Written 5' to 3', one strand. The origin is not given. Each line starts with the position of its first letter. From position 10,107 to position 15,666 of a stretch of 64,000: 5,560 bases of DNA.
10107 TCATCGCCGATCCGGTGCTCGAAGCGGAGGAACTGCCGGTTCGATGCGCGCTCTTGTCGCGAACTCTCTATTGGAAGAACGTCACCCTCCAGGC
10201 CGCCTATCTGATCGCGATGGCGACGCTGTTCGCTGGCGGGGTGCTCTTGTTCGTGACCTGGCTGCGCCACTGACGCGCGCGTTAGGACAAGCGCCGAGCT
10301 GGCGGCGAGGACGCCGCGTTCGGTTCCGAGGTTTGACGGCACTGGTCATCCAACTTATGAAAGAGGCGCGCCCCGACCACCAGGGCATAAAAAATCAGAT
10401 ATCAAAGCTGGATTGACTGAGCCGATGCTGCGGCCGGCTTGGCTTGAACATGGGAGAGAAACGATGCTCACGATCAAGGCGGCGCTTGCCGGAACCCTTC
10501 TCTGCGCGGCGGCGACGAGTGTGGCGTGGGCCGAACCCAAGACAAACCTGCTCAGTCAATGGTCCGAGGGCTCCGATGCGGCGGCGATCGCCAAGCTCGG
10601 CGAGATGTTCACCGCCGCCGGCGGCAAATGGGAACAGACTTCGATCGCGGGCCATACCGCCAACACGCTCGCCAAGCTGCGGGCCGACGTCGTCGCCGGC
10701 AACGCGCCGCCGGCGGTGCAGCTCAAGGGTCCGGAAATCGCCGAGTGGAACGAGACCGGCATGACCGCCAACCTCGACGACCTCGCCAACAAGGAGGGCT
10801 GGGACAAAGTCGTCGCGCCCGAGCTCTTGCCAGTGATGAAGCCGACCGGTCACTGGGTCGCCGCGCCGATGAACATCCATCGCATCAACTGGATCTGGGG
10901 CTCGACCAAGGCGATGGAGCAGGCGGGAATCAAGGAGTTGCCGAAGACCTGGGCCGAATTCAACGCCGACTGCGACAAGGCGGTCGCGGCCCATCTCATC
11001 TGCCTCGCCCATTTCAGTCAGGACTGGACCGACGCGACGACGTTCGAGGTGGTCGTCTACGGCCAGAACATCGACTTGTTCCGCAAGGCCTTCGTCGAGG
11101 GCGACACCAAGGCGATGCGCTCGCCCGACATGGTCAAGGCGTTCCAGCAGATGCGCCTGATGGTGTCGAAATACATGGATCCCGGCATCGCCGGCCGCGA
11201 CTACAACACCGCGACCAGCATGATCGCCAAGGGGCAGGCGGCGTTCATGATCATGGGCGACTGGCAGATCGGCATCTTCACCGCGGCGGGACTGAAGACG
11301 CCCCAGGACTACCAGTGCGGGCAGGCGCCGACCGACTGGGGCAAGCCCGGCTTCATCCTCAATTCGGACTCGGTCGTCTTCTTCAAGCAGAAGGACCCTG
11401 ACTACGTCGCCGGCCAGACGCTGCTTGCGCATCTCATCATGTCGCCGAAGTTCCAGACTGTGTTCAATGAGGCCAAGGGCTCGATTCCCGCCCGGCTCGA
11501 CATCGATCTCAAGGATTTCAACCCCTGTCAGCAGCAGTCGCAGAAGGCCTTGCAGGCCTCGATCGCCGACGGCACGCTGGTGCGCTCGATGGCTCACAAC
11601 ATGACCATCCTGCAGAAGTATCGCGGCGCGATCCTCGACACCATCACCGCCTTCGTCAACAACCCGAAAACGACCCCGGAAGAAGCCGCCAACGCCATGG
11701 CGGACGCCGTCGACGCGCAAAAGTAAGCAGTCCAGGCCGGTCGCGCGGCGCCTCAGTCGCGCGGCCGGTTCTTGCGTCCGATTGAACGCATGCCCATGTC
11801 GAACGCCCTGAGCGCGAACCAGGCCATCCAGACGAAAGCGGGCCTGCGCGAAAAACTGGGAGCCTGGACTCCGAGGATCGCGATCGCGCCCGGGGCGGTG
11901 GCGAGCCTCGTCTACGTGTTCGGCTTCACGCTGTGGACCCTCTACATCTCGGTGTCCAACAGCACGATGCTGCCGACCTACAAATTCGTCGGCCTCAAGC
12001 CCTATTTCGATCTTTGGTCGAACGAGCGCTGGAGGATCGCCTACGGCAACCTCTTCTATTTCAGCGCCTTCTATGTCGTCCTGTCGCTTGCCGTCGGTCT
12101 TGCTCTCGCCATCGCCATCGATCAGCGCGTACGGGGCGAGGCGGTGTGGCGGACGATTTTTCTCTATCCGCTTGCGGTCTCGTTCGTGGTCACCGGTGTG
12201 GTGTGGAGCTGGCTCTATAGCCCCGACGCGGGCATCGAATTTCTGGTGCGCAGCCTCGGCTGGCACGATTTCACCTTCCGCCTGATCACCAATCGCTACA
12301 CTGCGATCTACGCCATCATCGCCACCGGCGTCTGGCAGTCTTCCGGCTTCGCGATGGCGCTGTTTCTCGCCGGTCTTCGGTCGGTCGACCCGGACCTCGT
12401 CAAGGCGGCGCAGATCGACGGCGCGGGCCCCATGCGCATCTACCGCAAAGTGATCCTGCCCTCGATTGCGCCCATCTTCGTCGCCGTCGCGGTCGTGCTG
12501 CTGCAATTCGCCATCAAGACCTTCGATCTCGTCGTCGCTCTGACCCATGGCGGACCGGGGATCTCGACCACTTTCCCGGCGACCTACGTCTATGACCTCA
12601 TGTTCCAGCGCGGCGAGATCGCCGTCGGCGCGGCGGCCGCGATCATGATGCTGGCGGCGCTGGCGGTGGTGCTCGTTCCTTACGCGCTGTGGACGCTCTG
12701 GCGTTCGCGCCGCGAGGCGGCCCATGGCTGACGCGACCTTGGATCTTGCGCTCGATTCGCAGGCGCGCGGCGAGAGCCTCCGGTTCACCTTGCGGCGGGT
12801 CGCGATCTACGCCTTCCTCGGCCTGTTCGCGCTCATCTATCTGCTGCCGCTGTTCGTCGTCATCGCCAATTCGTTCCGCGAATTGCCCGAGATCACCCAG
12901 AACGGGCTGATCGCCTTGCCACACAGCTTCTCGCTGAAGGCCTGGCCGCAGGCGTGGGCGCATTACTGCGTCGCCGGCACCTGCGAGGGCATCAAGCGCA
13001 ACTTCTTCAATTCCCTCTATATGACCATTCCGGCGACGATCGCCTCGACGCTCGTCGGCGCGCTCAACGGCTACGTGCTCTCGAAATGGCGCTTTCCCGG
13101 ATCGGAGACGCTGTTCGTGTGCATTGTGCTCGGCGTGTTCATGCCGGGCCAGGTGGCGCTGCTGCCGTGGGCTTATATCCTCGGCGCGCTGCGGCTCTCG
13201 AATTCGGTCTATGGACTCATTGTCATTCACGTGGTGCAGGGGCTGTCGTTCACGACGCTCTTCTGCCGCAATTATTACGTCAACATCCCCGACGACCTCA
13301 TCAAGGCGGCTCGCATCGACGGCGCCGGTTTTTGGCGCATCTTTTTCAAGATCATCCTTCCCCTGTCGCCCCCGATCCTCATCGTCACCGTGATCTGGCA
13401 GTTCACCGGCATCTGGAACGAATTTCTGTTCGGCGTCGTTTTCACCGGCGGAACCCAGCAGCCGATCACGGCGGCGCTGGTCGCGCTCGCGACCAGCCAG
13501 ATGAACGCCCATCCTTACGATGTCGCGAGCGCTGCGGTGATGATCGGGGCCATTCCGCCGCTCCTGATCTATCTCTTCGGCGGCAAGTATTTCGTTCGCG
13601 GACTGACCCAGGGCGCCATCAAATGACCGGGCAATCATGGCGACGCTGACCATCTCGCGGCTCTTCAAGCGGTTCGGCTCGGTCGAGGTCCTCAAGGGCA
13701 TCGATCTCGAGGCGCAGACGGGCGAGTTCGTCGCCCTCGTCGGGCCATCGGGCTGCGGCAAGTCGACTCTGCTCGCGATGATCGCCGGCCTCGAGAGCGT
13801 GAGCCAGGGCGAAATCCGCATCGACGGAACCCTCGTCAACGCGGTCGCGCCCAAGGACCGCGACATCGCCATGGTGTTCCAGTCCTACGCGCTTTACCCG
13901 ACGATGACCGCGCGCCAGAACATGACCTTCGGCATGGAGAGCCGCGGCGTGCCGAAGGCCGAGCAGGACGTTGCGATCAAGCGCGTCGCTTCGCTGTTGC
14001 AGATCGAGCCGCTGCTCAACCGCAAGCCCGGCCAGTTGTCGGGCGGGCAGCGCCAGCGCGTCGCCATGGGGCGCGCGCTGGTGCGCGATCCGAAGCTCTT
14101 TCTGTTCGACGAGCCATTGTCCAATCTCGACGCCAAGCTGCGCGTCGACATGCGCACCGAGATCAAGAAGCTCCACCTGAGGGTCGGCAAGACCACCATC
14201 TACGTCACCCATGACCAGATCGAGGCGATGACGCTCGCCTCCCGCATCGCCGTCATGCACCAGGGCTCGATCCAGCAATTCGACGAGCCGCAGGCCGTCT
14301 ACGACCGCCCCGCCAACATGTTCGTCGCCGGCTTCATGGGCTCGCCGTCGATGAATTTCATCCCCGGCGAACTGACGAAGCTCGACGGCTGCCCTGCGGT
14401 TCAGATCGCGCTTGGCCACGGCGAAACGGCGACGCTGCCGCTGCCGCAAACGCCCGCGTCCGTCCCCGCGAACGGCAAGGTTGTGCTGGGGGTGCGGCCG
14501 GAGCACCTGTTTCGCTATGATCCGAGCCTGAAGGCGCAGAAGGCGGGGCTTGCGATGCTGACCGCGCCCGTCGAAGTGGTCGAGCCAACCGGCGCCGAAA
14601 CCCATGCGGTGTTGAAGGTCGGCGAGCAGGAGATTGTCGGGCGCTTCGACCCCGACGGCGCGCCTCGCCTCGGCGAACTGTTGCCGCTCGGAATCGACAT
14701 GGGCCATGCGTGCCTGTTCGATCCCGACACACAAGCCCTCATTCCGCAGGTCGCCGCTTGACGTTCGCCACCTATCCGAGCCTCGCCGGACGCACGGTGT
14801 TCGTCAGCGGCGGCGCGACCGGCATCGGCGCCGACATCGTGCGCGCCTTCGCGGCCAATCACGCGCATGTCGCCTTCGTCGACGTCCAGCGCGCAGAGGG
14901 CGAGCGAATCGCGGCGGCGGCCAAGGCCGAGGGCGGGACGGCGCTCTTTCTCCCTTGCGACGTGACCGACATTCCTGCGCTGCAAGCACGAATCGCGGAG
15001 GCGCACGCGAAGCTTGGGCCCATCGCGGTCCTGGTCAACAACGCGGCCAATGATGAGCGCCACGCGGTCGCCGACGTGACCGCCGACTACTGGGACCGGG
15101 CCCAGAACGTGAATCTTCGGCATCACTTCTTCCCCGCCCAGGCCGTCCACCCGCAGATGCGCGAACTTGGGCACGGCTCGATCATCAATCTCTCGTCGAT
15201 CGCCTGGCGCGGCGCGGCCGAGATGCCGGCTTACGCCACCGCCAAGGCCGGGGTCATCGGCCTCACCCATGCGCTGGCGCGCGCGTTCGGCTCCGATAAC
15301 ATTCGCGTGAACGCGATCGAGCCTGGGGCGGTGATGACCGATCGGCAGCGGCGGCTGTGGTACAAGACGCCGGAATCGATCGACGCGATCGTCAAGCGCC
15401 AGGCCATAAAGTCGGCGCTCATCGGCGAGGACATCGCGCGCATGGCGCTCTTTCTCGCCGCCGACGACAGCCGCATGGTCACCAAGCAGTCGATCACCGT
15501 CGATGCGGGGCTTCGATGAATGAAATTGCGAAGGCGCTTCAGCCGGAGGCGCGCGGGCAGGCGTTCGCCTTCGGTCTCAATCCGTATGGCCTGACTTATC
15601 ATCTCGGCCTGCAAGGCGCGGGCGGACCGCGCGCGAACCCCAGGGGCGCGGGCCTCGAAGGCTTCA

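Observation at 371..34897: Three independent frameshifts are single A/T insertions exactly inside GANTC (CcrM) sites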

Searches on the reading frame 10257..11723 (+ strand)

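Call 11: search_protein_families(library=pfam, proteins=[window:10257-11723:+])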
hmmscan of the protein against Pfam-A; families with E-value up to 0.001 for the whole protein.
window:10257-11723:+ (489 aa): 2 families
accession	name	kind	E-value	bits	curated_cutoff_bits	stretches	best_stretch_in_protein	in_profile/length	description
PF01547.30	SBP_bac_1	-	7.1e-20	72.6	26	1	116-366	15-268/307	Bacterial extracellular solute-binding protein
PF13416.11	SBP_bac_8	-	7e-18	65.8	27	1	115-419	3-268/279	Bacterial extracellular solute-binding protein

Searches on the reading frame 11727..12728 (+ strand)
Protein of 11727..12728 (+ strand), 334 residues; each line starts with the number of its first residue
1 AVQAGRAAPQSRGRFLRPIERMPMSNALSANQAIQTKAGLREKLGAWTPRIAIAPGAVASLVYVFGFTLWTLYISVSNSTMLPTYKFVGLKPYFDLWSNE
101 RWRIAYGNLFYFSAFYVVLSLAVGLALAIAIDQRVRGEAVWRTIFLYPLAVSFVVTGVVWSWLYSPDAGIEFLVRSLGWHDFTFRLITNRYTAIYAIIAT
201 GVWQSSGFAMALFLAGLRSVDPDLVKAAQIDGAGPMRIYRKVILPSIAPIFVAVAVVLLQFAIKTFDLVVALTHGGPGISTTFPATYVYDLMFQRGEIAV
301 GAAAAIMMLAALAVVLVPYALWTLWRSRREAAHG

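Call 28: search_protein_families(library=pfam, proteins=[window:11727-12728:+])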
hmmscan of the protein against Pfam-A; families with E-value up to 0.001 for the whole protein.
window:11727-12728:+ (334 aa): 1 family
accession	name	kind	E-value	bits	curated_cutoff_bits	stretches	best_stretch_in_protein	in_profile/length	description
PF00528.27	BPD_transp_1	-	6.8e-15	55.7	26.4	1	123-316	2-172/184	Binding-protein-dependent transport system inner membrane component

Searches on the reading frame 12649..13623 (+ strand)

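Call 28: search_protein_families(library=pfam, proteins=[window:12649-13623:+])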
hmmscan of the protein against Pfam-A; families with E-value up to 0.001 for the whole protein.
window:12649-13623:+ (325 aa): 1 family
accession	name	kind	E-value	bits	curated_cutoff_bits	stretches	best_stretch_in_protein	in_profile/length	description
PF00528.27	BPD_transp_1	-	6.9e-16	58.9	26.4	1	141-318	9-181/184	Binding-protein-dependent transport system inner membrane component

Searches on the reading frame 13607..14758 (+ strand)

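Call 28: search_protein_families(library=pfam, proteins=[window:13607-14758:+])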
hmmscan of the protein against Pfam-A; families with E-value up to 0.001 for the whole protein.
window:13607-14758:+ (384 aa): 6 families
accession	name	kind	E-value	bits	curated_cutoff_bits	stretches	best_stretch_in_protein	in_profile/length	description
PF00005.33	ABC_tran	-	5.5e-34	118.1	25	1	29-171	1-136/137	ABC transporter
PF17912.7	OB_MalK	-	4.2e-12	47.2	27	1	245-301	1-53/53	MalK OB fold domain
PF08402.16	TOBE_2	-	5.9e-06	26.8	21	1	294-371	1-76/76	TOBE domain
PF02463.25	SMC_N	-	0.00015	21.7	40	1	39-219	24-216/220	RecF/RecN/SMC N terminal domain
PF13304.12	AAA_21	-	0.00034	21.2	27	0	41-63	1-23/304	AAA domain, putative AbiEii toxin, Type IV TA system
PF03193.22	RsgA_GTPase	-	0.00093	19.5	30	0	38-71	105-138/174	RsgA GTPase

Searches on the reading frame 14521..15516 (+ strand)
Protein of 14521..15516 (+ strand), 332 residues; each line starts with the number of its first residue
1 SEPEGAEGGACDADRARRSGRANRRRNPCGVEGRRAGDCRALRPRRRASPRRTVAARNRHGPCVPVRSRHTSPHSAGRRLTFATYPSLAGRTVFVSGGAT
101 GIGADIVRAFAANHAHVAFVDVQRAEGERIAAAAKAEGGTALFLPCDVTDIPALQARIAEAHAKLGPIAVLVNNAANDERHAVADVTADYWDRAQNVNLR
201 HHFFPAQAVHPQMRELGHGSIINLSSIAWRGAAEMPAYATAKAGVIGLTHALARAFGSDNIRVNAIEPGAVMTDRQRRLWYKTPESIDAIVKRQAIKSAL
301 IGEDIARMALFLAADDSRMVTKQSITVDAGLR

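Call 28: search_protein_families(library=pfam, proteins=[window:14521-15516:+])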
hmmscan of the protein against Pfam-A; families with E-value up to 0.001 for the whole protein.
window:14521-15516:+ (332 aa): 4 families
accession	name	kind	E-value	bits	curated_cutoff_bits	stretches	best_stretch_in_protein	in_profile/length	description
PF13561.12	adh_short_C2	-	4.8e-53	180.6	27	1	99-331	3-235/236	Enoyl-(Acyl carrier protein) reductase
PF00106.31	adh_short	-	7e-46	156.6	26.6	1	92-279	2-190/195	short chain dehydrogenase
PF23441.1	SDR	-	3.9e-08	33.4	27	1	88-275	5-198/258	SDR-like rossmann domain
PF08659.16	KR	-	4.7e-08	33.6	22.6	1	92-242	2-153/180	KR domain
